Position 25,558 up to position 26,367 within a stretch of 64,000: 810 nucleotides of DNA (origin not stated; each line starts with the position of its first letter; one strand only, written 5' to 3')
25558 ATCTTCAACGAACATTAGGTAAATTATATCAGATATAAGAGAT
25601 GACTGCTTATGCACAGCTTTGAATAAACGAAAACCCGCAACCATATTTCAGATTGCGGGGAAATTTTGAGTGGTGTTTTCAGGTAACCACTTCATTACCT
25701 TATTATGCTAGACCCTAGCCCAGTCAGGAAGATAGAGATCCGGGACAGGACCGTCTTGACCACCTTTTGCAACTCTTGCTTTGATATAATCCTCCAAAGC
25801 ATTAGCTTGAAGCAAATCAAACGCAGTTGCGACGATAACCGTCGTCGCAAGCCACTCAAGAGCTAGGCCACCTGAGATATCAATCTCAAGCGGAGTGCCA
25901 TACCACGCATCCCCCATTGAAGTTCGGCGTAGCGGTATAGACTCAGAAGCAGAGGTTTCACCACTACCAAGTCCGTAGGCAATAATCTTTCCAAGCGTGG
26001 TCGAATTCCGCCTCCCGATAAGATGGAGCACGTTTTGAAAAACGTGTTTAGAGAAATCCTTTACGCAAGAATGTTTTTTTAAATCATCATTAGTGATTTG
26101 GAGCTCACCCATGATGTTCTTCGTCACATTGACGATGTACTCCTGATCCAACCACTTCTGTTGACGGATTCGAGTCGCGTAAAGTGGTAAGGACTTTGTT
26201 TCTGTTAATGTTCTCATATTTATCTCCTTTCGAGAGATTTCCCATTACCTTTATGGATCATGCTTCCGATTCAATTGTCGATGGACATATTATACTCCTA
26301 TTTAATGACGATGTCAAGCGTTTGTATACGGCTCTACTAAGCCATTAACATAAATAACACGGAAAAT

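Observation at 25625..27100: GC-rich two-gene cassette bracketed by identical terminators: unknown protein plus macro-domain-like protein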

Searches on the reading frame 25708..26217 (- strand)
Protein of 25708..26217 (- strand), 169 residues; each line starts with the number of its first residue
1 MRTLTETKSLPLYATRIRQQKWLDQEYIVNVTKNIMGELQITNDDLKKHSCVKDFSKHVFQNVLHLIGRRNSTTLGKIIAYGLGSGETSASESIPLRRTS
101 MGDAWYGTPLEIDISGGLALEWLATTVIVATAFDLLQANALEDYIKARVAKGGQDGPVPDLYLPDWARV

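Call 5: search_protein_families(library=pfam, proteins=[window:25708-26217:-], max_evalue=1)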
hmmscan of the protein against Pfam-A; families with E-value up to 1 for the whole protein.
window:25708-26217:- (169 aa): 0 families

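Call 7: search_protein_families(library=ncbifam, proteins=[window:25708-26217:-], max_evalue=1)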
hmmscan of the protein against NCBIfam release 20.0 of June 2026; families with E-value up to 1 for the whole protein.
window:25708-26217:- (169 aa): 1 family
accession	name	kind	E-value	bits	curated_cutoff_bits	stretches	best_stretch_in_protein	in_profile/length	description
NF045957.1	MHO_1590_dom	subfamily_domain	0.035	14.4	42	1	18-47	18-48/81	MHO_1590 family protein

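Call 8: search_protein_families(library=padloc, proteins=[window:25708-26217:-], max_evalue=1)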
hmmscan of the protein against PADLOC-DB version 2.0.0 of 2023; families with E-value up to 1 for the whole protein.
window:25708-26217:- (169 aa): 0 families

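Call 9: search_protein_families(library=phrogs, proteins=[window:25708-26217:-], max_evalue=1)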
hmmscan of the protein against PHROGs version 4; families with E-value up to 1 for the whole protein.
window:25708-26217:- (169 aa): 0 families

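Call 11: search_solved_structures(query=window:25708-26217:-, max_evalue=10, show_alignments=2)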
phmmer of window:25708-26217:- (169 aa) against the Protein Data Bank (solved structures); distinct sequences matched with E-value up to 10: 7.
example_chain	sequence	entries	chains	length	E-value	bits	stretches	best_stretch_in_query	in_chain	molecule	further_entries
3ozm_A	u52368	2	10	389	0.62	13.1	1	101-146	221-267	Putative mandelate racemase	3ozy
3h12_A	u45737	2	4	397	0.64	13.1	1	101-146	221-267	mandelate racemase | Putative mandelate racemase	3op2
1b33_A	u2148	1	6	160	1.1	12.3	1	77-148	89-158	ALLOPHYCOCYANIN, ALPHA CHAIN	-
2m88_A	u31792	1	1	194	1.3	12.1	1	28-87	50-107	Protein NRD1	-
5o1t_A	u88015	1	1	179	1.3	12.1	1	28-86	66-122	Protein NRD1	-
5o1w_A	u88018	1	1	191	1.3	12.1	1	28-87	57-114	Protein NRD1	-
5o1x_A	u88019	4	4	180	1.3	12.1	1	28-86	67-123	Protein NRD1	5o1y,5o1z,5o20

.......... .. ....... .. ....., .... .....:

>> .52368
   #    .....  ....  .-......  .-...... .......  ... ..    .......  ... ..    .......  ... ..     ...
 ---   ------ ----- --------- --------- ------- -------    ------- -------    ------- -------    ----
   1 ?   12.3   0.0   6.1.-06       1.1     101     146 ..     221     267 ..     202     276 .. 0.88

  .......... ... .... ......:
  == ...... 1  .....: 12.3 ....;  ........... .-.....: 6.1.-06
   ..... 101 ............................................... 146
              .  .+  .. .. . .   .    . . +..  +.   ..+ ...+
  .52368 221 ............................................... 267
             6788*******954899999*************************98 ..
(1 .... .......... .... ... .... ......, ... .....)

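Call 13: find_homologous_proteins(query=window:25708-26217:-)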
Query window:25708-26217:- (169 aa): 12 proteins with E <= 0.001 among 51 candidates.
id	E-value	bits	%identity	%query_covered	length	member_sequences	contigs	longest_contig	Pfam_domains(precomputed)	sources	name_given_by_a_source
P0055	2.0e-107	374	100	100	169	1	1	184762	-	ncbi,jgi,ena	ncbi:MAG: hypothetical protein WCS89_02700 [Candidatus Paceibacterota bacterium]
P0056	5.7e-54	200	62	92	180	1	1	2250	-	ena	-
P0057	9.1e-54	200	66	83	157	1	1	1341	-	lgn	-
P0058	1.8e-53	199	60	96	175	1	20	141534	-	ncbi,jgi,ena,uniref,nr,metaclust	ncbi:MAG: hypothetical protein A3C06_03050 [Candidatus Taylorbacteria bacterium RIFCSPHIGHO2_02_FULL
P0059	5.5e-53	197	61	96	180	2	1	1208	-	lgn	-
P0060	8.7e-53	196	64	88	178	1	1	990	-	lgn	-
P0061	2.6e-51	192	61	88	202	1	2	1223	-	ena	-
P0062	5.0e-51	191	59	91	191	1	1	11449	-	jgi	jgi:hypothetical protein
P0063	1.2e-49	186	60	88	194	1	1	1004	-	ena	-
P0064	1.1e-42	164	52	96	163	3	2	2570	-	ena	-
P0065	6.0e-41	158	54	92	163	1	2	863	-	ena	-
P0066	2.4e-33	133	68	55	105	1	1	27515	-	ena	-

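Call 16: find_encoding_contigs(protein=P0058, flank=6000, max_places=4)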
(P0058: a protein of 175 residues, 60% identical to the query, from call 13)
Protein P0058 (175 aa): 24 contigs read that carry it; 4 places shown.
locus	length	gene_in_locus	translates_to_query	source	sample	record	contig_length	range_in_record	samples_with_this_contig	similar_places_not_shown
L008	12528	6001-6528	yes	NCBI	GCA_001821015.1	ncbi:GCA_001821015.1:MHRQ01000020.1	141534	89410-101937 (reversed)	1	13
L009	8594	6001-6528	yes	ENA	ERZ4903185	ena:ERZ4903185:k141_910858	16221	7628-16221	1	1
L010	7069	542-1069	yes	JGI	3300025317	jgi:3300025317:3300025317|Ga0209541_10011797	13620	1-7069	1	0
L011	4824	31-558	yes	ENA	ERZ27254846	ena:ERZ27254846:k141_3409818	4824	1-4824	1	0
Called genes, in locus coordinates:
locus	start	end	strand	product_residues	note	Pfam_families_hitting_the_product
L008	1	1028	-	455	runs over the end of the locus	PF02934:GatB_N, PF02637:GatB_Yqey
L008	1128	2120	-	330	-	PF01018:GTP1_OBG, PF01926:MMR_HSR1, PF02421:FeoB_N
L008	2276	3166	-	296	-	PF03690:MYG1_exonuc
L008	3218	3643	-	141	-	-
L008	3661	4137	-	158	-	PF01467:CTP_transf_like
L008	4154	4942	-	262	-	PF01061:ABC2_membrane, PF12698:ABC2_membrane_3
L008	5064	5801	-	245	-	PF00005:ABC_tran, PF13304:AAA_21 (weak)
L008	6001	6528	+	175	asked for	-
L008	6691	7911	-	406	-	PF02073:Peptidase_M29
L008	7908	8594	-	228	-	PF00483:NTP_transferase, PF01128:IspD (weak), PF12804:NTP_transf_3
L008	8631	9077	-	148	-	PF01230:HIT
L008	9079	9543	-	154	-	-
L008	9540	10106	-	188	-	PF02545:Maf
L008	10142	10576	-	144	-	PF00293:NUDIX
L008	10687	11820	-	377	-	PF01180:DHO_dh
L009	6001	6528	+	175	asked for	-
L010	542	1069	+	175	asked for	-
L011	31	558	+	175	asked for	-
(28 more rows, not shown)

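Call 30: predict_structure(alignment_id=A2)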
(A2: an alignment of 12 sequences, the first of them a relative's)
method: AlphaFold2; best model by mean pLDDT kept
length: 169 residues; sequences in the alignment: 12
mean_pLDDT: 71.2   pTM: 0.70
mean pLDDT of the five models: 71.2, 70.9, 70.9, 70.4, 53.6
residues with pLDDT >= 90: 22; 70-90: 73; 50-70: 42; < 50: 32
segments of 3 or more residues with pLDDT < 50: 1-9, 88-96, 109-116, 164-169
pLDDT, mean of each block of 10 residues (from residue 1): 44 62 80 93 89 88 87 83 58 50 58 53 88 87 78 62 47
secondary structure, 60 per line:
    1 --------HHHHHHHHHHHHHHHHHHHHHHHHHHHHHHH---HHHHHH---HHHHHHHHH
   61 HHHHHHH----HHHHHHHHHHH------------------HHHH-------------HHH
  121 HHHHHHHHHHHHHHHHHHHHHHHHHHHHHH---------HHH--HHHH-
elements in order: H9-39 H43-48 H52-67 H72-82 H101-104 H118-150 H165-168

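Call 37: fold_search(model_id=the predicted structure, library=pdb)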
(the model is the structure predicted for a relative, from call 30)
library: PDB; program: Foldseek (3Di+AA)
matches with E <= 10: 24; with E <= 0.001: 0
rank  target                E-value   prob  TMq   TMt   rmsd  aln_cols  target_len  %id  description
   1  6p3p                  2.8e+00  0.12  0.24  0.27  14.7       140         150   11  Crystal structure of Mcl-1 in complex with compound 65 (released 2019-07-03)
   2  6qb6_A                4.7e+00  0.08  0.24  0.25  15.0       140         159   11  Mcl1 in complex with a Fab (released 2019-11-06)
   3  1g4u_S                4.9e+00  0.04  0.21  0.11  15.0       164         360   15  CRYSTAL STRUCTURE OF THE SALMONELLA TYROSINE PHOSPHATASE AND GTPASE ACTIVATING PROTEIN SPTP BOUND TO RAC1 (released 2001-01-24)
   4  6r9b_F                5.2e+00  0.03  0.16  0.22  13.2       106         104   11  Cryo-EM structure of bacterial RNAP with a DNA mimic protein Ocr from T7 phage (released 2020-02-26)
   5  3x1l_F                5.5e+00  0.04  0.18  0.20  14.2       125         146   10  Crystal Structure of the CRISPR-Cas RNA Silencing Cmr Complex Bound to a Target Analog (released 2015-05-13)
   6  9kqp_6                5.5e+00  0.03  0.22  0.19  16.2       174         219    9  PSI-LHCI supercomplex binding with 10 Lhcas from C. subellipsoidea (released 2025-02-26)
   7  3mk8_A                5.8e+00  0.04  0.19  0.21  16.4       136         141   11  The MCL-1 BH3 Helix is an Exclusive MCL-1 Inhibitor and Apoptosis Sensitizer (released 2010-06-23)
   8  6u63_B                5.8e+00  0.04  0.18  0.20  16.1       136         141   10  Mcl-1 bound to compound 17 (released 2020-03-04)
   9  8zyv_D                5.8e+00  0.02  0.18  0.15  25.0       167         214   12  Bacterial flagellar sodium-driven stator PomA5PomB2 with 100 mM NaCl (released 2025-01-01)
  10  6tnn_I                6.1e+00  0.03  0.19  0.22  15.6       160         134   14  Mini-RNase III (Mini-III) bound to 50S ribosome with precursor 23S rRNA (released 2020-09-30)
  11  6z16_B                6.7e+00  0.02  0.18  0.22  18.7       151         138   12  Structure of the Mrp antiporter complex (released 2020-08-12)
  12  2mhs_MODEL_1_A        7.1e+00  0.03  0.20  0.21  16.7       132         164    9  NMR Structure of human Mcl-1 (released 2014-05-14)
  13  5ku9_B                7.1e+00  0.03  0.19  0.21  16.4       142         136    8  Crystal structure of MCL1 with compound 1 (released 2017-01-11)
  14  3rv0_C                7.1e+00  0.01  0.13  0.11  14.5       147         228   12  Crystal structure of K. polysporus Dcr1 without the C-terminal dsRBD (released 2011-08-03)
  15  9hny_DF               7.4e+00  0.02  0.15  0.08  16.3       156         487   12  Mitoribosomal small subunit in complex with Mettl15 and Mettl17 (released 2025-03-26)
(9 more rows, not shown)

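Call 55: find_encoding_contigs(protein=P0062, flank=4000, max_places=1)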
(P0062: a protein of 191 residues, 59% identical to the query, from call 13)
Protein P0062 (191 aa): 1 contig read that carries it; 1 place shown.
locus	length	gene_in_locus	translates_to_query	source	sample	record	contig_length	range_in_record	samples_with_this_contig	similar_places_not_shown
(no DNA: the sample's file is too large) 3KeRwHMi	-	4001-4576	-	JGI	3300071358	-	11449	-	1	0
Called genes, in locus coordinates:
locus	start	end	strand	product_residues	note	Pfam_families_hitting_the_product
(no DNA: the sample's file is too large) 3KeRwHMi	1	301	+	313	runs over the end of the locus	PF00005:ABC_tran, PF13304:AAA_21, PF13732:DrrA1-3_C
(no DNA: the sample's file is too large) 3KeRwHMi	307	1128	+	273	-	PF01061:ABC2_membrane, PF12698:ABC2_membrane_3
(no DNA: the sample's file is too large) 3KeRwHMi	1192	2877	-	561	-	PF00800:PDT, PF02153:PDH_N, PF20463:PDH_C, PF01842:ACT (weak)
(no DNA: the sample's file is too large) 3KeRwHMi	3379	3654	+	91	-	-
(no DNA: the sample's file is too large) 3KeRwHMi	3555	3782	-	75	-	-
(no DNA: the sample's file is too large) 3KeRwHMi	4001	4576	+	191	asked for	-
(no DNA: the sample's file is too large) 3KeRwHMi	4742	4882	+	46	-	-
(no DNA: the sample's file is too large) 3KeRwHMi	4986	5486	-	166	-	?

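Call 56: find_encoding_contigs(protein=P0066, flank=4000, max_places=1)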
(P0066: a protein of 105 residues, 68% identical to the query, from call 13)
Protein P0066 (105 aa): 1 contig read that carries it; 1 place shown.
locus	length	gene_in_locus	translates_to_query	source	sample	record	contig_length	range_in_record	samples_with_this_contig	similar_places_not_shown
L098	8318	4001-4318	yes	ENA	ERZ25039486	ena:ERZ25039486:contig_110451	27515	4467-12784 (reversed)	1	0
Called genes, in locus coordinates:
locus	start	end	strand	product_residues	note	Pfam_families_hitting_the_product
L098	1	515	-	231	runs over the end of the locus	PF18933:PsbP_2 (weak)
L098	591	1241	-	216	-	-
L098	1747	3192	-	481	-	PF00118:Cpn60_TCP1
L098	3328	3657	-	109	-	PF00166:Cpn10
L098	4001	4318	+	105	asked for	-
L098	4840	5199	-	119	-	-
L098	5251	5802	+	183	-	PF07992:Pyr_redox_2, PF12831:FAD_oxidored (faint), PF13738:Pyr_redox_3 (faint)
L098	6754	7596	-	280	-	PF03477:ATP-cone (weak), PF04471:Mrr_cat (weak), PF22357:AF1548-like_C (weak)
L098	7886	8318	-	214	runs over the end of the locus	PF04998:RNA_pol_Rpb1_5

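Call 58: search_protein_representatives(alignment_id=A2)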
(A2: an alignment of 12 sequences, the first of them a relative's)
Query: 12 sequences, 168 profile positions. Proteins with E-value up to 0.001 (for the whole library): 56; up to 1e-10: 10; up to 1e-30: 4. The best 56 are listed.
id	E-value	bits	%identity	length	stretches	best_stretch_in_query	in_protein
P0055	1.9e-74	265.1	-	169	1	1-155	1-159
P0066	7.8e-57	207.8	-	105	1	1-104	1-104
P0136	7.3e-56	204.6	-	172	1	20-162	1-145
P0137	4.1e-46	172.9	-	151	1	1-152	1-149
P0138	5.0e-28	114.1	-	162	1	11-141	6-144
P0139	3.6e-22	95.0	-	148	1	16-140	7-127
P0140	2.2e-19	85.9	-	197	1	10-148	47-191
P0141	3.1e-14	69.2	-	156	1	2-139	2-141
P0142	4.5e-14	68.7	-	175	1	21-144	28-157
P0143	5.8e-12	61.8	-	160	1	19-157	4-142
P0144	1.7e-09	53.7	-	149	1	20-134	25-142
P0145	7.5e-09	51.7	-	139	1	22-140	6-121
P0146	2.2e-08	50.2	-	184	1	21-158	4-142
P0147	4.4e-08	49.2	-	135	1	22-144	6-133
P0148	1.2e-07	47.8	-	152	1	23-134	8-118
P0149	1.6e-07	47.4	-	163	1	21-132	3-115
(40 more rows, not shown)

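Call 60: search_protein_families(library=pfam, alignment_id=A4, max_evalue=0.01)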
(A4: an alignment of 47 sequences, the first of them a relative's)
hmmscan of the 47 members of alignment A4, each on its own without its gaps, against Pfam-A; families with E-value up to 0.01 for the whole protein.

A. member 1, P0055 (169 aa): 0 families

B. families by the number of members that match (of 47 scanned): 1 family
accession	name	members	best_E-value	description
PF03113.19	RSV_NS2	1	0.007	Respiratory synctial virus non-structural protein NS2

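Call 61: search_solved_structures(query=A4, max_evalue=10)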
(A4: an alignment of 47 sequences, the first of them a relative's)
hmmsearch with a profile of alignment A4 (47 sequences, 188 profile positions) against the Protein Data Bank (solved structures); distinct sequences matched with E-value up to 10: 0.

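Call 62: list_cluster_members(proteins=[P0136, P0137, P0138, P0139, P0140, P0141, P0142, P0143, P0145, P0149])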
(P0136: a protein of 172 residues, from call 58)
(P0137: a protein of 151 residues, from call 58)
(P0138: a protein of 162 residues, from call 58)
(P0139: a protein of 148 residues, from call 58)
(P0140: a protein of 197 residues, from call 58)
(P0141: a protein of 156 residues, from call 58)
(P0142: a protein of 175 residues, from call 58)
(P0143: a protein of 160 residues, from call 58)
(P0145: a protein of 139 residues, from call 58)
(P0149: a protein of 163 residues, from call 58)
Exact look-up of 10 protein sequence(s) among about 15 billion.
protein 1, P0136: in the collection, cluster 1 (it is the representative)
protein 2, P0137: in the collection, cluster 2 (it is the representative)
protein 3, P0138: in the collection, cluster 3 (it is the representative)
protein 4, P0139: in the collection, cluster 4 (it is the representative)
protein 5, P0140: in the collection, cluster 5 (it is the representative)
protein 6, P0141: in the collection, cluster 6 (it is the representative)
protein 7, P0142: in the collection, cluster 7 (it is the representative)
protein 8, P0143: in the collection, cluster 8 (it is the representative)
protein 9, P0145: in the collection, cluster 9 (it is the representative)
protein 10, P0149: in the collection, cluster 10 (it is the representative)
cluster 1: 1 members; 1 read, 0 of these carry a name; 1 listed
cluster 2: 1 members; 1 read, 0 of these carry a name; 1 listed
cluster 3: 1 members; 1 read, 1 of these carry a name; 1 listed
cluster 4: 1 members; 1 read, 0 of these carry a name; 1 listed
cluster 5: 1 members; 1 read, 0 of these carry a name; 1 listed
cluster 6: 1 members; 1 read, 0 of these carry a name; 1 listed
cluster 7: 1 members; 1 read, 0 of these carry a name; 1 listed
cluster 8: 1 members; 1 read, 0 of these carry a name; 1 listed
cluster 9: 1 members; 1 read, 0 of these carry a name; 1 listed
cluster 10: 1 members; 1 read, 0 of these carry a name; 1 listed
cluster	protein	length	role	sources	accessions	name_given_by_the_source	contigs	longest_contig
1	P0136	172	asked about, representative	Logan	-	-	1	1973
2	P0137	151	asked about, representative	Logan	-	-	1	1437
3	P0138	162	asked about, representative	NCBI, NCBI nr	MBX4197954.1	hypothetical protein KW782_01320 [Candidatus Parcubacteria bacterium] | hypothetical protein [Candidatus Parcubacteria bacterium]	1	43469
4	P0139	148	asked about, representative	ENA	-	-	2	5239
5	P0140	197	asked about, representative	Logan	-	-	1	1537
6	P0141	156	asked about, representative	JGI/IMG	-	-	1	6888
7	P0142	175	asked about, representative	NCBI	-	-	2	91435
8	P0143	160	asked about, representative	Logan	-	-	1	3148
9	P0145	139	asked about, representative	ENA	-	-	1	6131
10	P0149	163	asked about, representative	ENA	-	-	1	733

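Call 63: find_encoding_contigs(protein=P0138, flank=4000, max_places=1)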
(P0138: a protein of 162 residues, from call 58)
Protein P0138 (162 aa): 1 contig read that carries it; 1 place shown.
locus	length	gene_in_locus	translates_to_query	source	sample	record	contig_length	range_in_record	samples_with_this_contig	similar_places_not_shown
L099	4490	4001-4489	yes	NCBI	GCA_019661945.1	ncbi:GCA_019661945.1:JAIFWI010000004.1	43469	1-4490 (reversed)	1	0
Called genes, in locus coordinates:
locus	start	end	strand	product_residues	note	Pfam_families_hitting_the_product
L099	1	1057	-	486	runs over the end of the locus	PF00206:Lyase_1, PF10397:ADSL_C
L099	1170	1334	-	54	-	-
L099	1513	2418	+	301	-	-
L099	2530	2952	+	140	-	PF00903:Glyoxalase, PF06983:3-dmu-9_3-mt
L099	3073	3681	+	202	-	-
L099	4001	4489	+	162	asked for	?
